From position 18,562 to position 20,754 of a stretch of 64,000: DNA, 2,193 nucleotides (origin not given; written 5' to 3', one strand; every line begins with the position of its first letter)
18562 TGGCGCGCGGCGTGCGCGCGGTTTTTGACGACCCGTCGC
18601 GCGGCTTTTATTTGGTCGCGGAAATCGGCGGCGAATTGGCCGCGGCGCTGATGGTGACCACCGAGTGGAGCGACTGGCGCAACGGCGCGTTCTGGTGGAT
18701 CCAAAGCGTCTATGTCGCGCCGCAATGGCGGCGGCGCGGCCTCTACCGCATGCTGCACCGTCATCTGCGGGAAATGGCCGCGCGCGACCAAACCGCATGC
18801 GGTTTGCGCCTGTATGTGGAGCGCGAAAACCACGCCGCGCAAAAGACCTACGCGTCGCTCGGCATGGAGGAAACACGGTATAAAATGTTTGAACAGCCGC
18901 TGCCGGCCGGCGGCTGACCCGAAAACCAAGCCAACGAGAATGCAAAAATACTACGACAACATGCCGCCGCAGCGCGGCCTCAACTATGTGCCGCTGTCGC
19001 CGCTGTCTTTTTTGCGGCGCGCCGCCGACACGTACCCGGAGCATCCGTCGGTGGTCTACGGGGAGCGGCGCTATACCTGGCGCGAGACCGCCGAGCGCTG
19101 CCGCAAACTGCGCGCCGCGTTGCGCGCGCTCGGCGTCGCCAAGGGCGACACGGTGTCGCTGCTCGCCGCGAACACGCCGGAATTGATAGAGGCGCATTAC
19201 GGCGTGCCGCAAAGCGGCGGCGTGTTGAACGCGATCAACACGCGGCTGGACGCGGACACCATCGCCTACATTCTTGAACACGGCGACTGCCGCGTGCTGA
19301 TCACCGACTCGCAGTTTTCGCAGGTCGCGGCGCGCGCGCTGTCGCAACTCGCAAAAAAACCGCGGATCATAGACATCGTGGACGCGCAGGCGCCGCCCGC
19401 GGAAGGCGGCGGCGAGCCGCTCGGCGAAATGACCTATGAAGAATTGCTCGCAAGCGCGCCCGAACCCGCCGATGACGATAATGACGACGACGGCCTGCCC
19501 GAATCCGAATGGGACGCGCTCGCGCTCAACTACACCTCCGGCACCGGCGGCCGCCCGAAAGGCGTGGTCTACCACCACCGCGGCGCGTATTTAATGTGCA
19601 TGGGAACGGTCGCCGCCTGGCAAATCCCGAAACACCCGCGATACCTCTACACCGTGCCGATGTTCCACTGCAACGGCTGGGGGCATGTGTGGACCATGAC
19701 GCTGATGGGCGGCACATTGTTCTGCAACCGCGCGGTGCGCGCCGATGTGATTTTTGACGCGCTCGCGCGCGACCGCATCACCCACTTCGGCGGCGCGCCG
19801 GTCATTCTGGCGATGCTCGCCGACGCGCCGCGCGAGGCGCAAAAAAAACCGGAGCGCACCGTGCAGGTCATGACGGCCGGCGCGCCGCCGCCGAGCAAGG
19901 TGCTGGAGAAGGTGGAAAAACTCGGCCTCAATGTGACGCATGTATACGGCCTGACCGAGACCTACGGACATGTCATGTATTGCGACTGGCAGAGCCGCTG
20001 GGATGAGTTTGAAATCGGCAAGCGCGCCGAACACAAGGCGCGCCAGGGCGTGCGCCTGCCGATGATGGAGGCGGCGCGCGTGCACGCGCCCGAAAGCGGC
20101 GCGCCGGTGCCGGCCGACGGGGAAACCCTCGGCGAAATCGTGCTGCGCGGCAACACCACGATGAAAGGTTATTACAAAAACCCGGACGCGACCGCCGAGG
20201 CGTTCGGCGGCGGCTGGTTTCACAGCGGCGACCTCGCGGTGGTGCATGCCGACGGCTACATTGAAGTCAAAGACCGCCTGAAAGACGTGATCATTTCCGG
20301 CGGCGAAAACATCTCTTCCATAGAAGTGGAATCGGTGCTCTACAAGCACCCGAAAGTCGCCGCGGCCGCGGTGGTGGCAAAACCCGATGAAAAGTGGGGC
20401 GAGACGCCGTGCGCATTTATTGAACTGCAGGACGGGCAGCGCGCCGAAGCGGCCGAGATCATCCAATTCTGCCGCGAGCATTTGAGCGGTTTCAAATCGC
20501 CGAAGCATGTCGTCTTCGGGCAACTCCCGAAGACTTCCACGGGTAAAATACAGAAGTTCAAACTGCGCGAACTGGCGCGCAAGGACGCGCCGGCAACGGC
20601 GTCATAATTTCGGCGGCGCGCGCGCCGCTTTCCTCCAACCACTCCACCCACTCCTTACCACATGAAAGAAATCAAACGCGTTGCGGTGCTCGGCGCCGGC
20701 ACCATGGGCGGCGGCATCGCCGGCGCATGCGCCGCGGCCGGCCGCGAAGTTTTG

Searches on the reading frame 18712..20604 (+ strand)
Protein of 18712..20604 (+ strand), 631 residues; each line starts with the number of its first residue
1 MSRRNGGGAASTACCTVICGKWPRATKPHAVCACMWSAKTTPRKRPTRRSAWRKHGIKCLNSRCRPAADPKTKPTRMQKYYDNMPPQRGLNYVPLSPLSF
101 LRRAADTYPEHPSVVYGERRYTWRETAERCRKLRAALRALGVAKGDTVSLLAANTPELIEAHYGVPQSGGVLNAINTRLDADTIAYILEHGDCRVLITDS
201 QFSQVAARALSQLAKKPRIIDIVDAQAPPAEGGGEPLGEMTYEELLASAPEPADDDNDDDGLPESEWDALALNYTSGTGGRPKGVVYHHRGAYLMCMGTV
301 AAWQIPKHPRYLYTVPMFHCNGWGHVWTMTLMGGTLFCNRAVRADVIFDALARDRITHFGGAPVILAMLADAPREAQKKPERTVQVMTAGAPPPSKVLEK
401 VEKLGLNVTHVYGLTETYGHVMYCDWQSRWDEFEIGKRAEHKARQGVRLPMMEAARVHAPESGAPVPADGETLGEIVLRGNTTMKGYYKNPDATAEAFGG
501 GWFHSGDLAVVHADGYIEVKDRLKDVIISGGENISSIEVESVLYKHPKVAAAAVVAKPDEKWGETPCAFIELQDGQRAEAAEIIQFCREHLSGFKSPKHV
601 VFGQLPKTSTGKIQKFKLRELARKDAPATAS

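Call 57: search_protein_families(library=pfam, proteins=[window:18712-20604:+], max_evalue=0.00001)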
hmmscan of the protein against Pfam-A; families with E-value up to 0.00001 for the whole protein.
window:18712-20604:+ (631 aa): 2 families
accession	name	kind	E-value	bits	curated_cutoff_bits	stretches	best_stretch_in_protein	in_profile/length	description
PF00501.34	AMP-binding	-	1e-76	258.7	29.9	1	101-488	1-384/384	AMP-binding enzyme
PF13193.12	AMP-binding_C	-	2.2e-21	77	24.5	1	538-612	1-76/76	AMP-binding enzyme C-terminal domain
